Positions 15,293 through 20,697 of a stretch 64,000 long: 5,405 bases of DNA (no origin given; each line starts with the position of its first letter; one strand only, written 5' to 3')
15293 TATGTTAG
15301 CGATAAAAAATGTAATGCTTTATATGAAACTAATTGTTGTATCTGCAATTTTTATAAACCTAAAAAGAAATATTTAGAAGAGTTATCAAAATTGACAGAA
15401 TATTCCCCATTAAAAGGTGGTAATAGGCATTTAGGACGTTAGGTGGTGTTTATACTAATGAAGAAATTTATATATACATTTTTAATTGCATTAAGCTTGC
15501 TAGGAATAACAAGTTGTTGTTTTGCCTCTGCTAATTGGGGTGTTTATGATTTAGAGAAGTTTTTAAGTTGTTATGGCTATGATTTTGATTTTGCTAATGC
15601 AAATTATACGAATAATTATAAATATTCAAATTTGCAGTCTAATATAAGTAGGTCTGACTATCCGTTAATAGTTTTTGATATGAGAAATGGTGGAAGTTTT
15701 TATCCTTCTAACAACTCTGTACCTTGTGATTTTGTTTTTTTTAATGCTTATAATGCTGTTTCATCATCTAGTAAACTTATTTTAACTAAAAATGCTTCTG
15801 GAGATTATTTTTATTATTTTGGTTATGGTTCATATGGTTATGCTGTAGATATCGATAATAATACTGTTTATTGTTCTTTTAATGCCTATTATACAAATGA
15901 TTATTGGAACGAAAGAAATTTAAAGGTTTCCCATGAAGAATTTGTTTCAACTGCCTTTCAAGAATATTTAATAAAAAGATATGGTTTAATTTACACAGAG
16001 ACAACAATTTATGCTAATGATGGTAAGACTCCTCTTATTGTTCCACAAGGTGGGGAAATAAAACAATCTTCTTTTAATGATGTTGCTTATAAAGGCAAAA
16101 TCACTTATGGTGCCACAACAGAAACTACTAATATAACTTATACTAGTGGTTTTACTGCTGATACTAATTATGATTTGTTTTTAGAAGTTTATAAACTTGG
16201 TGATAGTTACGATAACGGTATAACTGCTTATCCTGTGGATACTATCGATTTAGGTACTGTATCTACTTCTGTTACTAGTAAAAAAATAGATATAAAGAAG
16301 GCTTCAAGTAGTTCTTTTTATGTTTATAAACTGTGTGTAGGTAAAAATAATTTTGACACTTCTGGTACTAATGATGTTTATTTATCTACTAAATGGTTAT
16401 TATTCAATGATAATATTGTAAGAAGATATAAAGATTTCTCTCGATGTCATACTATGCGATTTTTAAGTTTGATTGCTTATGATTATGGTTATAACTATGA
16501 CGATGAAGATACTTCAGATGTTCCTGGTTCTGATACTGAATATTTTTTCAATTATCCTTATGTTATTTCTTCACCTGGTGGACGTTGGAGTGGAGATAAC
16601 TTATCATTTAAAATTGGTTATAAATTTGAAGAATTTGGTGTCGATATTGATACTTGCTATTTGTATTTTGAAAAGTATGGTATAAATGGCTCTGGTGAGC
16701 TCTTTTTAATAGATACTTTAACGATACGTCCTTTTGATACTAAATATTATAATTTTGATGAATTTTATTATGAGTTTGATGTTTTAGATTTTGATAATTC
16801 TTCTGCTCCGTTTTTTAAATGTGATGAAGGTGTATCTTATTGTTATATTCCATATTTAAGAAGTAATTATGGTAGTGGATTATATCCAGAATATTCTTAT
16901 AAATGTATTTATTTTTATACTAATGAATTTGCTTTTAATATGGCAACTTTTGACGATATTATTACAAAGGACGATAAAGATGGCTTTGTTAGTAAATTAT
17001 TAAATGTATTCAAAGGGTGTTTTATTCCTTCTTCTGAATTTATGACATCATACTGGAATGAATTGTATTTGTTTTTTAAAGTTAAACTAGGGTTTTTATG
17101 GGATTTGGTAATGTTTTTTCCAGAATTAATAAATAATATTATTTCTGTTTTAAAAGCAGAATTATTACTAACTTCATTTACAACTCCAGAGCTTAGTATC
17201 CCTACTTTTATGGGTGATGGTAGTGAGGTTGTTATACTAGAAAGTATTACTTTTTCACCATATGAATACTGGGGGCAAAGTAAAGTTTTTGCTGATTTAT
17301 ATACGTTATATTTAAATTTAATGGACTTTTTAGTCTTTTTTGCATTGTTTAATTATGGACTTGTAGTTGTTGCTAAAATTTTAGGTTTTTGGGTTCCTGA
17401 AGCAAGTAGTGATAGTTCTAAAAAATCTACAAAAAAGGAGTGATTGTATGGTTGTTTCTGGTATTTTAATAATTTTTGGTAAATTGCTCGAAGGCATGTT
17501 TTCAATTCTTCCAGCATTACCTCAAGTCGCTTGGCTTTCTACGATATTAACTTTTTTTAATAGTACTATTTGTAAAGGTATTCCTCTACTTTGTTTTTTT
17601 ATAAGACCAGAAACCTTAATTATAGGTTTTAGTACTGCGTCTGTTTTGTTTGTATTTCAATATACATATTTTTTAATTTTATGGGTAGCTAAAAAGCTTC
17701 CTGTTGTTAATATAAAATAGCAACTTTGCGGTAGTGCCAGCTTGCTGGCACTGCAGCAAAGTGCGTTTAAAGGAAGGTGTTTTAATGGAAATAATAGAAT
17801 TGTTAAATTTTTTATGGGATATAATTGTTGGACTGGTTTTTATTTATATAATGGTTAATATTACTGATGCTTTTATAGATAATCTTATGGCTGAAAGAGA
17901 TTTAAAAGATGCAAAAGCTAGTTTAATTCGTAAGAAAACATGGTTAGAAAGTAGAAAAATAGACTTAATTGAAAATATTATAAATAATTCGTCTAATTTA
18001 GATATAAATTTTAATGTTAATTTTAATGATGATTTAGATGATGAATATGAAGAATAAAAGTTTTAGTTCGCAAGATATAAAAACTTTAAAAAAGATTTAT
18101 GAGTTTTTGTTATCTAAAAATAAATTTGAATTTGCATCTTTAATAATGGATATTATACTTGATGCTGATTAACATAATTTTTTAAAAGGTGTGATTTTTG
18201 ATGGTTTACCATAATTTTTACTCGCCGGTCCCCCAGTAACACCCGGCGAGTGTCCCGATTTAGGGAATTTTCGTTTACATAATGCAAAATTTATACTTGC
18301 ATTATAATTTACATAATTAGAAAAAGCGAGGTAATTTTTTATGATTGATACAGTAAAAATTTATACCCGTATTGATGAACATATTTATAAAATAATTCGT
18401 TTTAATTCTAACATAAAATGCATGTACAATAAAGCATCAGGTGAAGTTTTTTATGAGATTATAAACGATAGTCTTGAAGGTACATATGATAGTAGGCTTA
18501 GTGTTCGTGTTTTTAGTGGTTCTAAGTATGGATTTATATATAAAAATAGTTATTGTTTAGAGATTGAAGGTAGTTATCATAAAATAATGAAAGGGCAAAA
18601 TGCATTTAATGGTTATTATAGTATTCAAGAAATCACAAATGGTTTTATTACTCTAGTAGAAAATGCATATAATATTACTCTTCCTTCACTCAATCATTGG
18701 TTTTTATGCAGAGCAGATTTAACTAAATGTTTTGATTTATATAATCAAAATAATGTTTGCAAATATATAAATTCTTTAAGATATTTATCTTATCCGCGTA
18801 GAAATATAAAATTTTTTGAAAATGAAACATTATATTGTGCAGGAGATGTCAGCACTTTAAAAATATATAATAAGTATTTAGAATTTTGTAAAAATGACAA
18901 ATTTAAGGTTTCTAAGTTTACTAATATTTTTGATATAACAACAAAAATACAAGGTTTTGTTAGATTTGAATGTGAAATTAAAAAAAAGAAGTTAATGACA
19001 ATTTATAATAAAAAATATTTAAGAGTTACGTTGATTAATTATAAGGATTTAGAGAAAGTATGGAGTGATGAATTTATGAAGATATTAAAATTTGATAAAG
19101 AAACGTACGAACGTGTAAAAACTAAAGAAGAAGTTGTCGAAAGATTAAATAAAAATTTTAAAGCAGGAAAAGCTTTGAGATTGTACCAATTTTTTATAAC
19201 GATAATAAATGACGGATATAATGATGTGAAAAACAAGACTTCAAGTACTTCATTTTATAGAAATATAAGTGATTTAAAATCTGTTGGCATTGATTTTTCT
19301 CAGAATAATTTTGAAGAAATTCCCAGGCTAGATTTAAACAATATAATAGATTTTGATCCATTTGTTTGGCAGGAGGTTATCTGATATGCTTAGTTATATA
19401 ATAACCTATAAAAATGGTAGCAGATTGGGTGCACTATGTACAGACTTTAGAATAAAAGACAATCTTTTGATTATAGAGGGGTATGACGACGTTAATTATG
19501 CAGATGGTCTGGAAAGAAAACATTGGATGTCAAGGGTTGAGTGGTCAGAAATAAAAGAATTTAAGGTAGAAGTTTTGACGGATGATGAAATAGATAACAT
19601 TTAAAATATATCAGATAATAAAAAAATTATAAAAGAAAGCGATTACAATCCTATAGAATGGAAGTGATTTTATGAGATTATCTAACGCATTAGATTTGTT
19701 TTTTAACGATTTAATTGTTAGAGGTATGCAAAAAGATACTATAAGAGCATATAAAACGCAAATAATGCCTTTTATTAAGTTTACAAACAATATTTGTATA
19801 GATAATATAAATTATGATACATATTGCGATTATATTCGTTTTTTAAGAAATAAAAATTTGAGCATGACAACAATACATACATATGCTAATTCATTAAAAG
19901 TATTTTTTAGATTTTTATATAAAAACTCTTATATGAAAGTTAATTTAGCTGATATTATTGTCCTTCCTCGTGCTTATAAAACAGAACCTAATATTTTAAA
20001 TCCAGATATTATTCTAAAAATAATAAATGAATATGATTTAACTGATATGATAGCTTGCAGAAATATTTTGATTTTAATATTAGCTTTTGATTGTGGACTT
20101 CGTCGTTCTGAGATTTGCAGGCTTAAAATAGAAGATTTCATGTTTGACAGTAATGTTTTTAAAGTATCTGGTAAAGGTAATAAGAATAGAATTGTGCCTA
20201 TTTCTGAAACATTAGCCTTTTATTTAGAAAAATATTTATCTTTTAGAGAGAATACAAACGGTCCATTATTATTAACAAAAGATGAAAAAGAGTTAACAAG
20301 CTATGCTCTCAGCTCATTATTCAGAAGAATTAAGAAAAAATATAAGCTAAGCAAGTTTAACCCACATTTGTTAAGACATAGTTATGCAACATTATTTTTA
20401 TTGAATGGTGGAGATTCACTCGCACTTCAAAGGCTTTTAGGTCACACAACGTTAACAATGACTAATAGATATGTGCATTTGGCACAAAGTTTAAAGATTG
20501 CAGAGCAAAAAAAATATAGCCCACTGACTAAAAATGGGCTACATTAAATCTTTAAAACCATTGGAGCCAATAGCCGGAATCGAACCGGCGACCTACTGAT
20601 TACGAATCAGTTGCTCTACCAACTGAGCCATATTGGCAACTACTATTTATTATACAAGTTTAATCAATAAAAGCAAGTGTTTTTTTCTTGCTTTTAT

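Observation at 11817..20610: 8.7-kb filamentous-phage-like (inovirus-type) prophage integrated in tRNA-Thr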

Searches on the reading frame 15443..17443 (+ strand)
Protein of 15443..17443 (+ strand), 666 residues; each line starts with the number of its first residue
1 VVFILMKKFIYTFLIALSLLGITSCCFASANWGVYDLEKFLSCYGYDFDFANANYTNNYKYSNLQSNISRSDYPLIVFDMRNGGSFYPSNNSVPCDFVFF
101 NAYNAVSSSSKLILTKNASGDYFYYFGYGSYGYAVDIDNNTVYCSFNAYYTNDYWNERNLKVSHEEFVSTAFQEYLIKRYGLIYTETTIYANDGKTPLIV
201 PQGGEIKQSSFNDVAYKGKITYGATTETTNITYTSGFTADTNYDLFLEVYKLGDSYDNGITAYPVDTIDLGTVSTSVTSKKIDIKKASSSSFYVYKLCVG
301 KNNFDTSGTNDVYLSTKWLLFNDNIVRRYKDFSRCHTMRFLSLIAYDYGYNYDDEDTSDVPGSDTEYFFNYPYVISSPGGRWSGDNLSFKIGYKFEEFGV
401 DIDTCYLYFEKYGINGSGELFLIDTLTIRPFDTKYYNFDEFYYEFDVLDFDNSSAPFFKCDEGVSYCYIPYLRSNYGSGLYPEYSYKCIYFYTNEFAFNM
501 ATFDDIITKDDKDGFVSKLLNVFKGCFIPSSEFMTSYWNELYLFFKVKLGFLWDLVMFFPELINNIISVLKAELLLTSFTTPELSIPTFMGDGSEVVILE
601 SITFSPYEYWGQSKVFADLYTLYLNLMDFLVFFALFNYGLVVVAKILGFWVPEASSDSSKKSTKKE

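Call 5: search_protein_families(library=pfam, max_evalue=0.1, proteins=[window:15443-17443:+])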
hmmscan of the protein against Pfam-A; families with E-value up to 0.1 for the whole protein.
window:15443-17443:+ (666 aa): 0 families

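Call 6: search_protein_families(library=phrogs, max_evalue=0.1, proteins=[window:15443-17443:+])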
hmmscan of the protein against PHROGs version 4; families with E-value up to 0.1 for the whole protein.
window:15443-17443:+ (666 aa): 0 families
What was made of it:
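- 15458..17443 (+): pIII-like protein, 661 aa: signal/lipobox-like leader, N-terminal domain, acidic linker, replaceable middle cassette, conserved C-terminal domain with TM anchor. No family hit (calls 5, 6).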

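Call 59: find_homologous_proteins(query=window:15458-17443:+, max_evalue=0.001)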
Query window:15458-17443:+ (661 aa): 10 proteins with E <= 0.001 among 8000 candidates.
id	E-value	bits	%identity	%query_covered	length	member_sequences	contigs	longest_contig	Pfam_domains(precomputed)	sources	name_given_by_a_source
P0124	0.0e+0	1503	100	100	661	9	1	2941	-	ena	-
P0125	3.1e-288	976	69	98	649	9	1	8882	-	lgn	-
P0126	9.8e-283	958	70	98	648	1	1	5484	-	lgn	-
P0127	3.8e-282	956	68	98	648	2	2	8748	-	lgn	-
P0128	5.3e-282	956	69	98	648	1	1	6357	-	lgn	-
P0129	3.7e-275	933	68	100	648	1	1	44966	-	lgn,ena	-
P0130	1.0e-273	928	69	100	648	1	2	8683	-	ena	-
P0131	2.4e-215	735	57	98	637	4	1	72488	-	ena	-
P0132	6.3e-142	493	45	97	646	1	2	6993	-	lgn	-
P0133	1.1e-108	383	39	51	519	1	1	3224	-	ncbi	-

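Call 73: predict_structure(alignment_id=A5)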
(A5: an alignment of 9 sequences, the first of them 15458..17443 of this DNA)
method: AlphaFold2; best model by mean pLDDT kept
length: 661 residues; sequences in the alignment: 9
mean_pLDDT: 41.4   pTM: 0.29
mean pLDDT of the five models: 41.4, 37.7, 37.3, 37.2, 35.4
residues with pLDDT >= 90: 0; 70-90: 60; 50-70: 108; < 50: 493
segments of 3 or more residues with pLDDT < 50: 1-26, 99-125, 145-169, 171-235, 250-253, 280-287, 311-622, 645-661
pLDDT, mean of each block of 10 residues (from residue 1): 37 28 47 63 84 78 59 56 59 59 41 41 58 80 43 39 47 41 39 34 30 38 44 56 61 57 70 55 44 71 68 39 33 29 26 24 19 23 26 23 26 23 23 23 24 26 26 25 23 27 35 38 32 36 31 34 35 36 32 41 39 42 49 57 48 30 27
secondary structure, 60 per line:
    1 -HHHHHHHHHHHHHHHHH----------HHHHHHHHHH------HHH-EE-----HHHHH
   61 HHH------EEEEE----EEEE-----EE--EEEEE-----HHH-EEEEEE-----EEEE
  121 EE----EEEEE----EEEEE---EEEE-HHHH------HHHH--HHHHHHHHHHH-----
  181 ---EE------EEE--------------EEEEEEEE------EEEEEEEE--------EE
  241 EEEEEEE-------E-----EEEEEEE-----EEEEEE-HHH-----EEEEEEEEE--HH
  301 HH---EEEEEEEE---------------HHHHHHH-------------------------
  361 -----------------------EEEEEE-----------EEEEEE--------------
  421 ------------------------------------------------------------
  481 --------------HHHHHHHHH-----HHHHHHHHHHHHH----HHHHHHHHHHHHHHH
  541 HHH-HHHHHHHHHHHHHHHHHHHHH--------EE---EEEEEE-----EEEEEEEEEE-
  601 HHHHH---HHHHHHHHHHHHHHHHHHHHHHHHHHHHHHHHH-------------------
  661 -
elements in order (helices of 4 or more, strands of 3 or more residues): H2-18 H29-38 H56-63 E70-74 E79-82 E92-96 E106-111 E117-122 E127-131 E136-140 E144-147 H149-152 H159-162 H165-175 E192-194 E209-216 E223-230 E239-247 E261-267 E273-278 E288-296 H299-302 E306-313 H329-335 E384-389 E401-406 H495-503 H509-521 H526-543 H545-565 E579-584 E590-599 H601-605 H609-641
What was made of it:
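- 15458..17443 (+): AF2 pLDDT 41 (call 73).
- Tried and rejected: AlphaFold2, pIII-like protein: 9 sequences gave pLDDT 41 (call 73).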

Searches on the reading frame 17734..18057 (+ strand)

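Call 5: search_protein_families(library=pfam, max_evalue=0.1, proteins=[window:17734-18057:+])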
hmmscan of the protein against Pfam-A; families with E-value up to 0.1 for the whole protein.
window:17734-18057:+ (107 aa): 0 families

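Call 6: search_protein_families(library=phrogs, max_evalue=0.1, proteins=[window:17734-18057:+])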
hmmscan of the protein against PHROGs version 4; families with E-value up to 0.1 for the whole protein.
window:17734-18057:+ (107 aa): 1 family
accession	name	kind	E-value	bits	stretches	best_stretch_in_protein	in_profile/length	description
phrog_7430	-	unknown function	0.076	14.8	0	18-60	1-41/103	-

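Call 89: search_protein_families(library=phrogs, max_evalue=0.01, proteins=[window:17785-18057:+])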
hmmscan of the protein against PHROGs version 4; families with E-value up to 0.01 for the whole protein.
window:17785-18057:+ (90 aa): 0 families

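Call 90: search_protein_families(library=pfam, max_evalue=0.01, proteins=[window:17785-18057:+])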
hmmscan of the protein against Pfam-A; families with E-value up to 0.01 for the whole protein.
window:17785-18057:+ (90 aa): 0 families

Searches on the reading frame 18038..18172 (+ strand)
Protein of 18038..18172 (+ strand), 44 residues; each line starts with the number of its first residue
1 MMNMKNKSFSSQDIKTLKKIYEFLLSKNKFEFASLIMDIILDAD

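Call 89: search_protein_families(library=phrogs, max_evalue=0.01, proteins=[window:18038-18172:+])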
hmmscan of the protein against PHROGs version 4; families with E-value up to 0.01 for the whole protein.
window:18038-18172:+ (44 aa): 0 families

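Call 90: search_protein_families(library=pfam, max_evalue=0.01, proteins=[window:18038-18172:+])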
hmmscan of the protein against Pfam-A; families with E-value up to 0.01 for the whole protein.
window:18038-18172:+ (44 aa): 1 family
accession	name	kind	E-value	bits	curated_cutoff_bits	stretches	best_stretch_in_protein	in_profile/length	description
PF06569.16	DUF1128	-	0.0052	17.3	27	1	4-30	28-54/71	Protein of unknown function (DUF1128)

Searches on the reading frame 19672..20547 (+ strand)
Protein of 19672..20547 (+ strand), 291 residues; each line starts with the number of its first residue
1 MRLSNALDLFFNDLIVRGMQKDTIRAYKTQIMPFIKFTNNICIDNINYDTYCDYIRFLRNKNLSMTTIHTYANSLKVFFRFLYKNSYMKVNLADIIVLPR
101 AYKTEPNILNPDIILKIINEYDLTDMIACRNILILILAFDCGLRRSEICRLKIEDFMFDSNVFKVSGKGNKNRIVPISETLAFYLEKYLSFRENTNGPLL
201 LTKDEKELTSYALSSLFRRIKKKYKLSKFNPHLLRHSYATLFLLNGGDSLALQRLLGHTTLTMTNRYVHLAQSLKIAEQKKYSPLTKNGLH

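Call 5: search_protein_families(library=pfam, max_evalue=0.1, proteins=[window:19672-20547:+])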
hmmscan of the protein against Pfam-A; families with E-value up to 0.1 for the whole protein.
window:19672-20547:+ (291 aa): 4 families
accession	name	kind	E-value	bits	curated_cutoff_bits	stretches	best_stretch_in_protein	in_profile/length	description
PF00589.27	Phage_integrase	-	8.2e-34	117.3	27.1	1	114-272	8-170/172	Phage integrase family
PF02899.23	Phage_int_SAM_1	-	1e-09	38.9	22.3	1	7-84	1-81/83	Phage integrase, N-terminal SAM-like domain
PF13102.12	Phage_int_SAM_5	-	8.9e-09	36.1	22.3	1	17-92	12-92/98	Phage integrase SAM-like domain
PF13495.12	Phage_int_SAM_4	-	2.7e-08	34.5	27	1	8-85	3-81/85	Phage integrase, N-terminal SAM-like domain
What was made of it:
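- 19672..20547 (+): XerC/D-like tyrosine integrase, 291 aa. Phage_integrase 117.3 bits (call 5).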

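Call 6: search_protein_families(library=phrogs, max_evalue=0.1, proteins=[window:19672-20547:+])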
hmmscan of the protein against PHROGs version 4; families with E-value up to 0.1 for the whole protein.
window:19672-20547:+ (291 aa): 9 families
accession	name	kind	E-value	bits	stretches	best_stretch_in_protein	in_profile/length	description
phrog_1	-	integration and excision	1.9e-51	177.1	1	2-284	165-449/611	integrase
phrog_216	-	integration and excision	2e-35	123.4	1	65-275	12-229/301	integrase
phrog_7269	-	integration and excision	7.4e-11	42.8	1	214-273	14-72/89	integrase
phrog_7685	-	integration and excision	2.6e-08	34.7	1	170-274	126-227/240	integrase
phrog_23271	-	unknown function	1.9e-06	28.7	1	228-272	8-52/67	-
phrog_35951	-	unknown function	6.1e-06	27.6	1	221-273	13-65/97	-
phrog_5127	-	integration and excision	0.00039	21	1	7-154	123-237/355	integrase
phrog_34557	-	integration and excision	0.0011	19.7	1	229-275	125-171/183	integrase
phrog_27979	-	unknown function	0.042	14.4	1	6-93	55-138/235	-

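Call 69: search_solved_structures(query=window:19672-20547:+, max_evalue=1e-10, show_alignments=1)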
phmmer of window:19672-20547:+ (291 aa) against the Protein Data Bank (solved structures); distinct sequences matched with E-value up to 1e-10: 10.
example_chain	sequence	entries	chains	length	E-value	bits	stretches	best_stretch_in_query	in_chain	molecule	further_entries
4a8e_A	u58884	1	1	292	1.1e-29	107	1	8-277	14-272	PROBABLE TYROSINE RECOMBINASE XERC-LIKE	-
9i5v_14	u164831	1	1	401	2.1e-22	83.1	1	66-271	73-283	Ribosome-associated translation inhibitor RaiA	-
5hxy_A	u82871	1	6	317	9.4e-22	81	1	19-273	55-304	Tyrosine recombinase XerA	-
1a0p_A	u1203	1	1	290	5.9e-21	78.4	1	18-272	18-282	SITE-SPECIFIC RECOMBINASE XERD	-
5dcf_A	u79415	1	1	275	2.7e-18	69.7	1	128-273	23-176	Tyrosine recombinase XerD,DNA translocase FtsK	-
5c6k_A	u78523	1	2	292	5.6e-15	58.8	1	33-272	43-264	Integrase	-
5dor_A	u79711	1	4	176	8.7e-15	58.2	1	131-273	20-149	Integrase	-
5jjv_A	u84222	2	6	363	1.9e-12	50.5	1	105-272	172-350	Tyrosine recombinase XerH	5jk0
1aih_A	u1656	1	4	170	3.3e-12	49.7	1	138-286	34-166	HP1 INTEGRASE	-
2a3v_A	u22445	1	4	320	4.2e-12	49.3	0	17-191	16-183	site-specific recombinase IntI4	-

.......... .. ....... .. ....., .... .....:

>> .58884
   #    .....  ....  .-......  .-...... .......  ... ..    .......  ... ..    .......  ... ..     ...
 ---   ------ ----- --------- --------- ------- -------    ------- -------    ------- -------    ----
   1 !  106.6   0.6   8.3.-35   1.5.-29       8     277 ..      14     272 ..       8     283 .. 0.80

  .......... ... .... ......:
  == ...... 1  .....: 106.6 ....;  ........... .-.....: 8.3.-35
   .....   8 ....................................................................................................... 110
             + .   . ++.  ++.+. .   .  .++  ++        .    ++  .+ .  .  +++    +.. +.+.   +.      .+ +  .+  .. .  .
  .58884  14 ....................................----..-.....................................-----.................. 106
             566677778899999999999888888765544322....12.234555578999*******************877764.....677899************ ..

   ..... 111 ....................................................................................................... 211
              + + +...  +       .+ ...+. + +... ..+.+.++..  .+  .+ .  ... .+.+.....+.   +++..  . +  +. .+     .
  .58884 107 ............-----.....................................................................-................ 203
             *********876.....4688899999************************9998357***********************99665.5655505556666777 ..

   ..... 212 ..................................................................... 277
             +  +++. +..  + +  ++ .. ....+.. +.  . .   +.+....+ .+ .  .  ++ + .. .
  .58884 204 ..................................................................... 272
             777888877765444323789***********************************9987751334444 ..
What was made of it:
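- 19672..20547 (+): Best solved relative is XerC-like 4a8e, E 1e-29, with the catalytic-region motifs GLRxSE, LRHSxAT and LLGH aligned and identical (call 69).
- On tRNA-targeting tyrosine-integrase prophage: Alignment to XerC-like 4a8e shows the catalytic-region motifs GLRxSE, LRHSxAT and LLGH identical (call 69).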
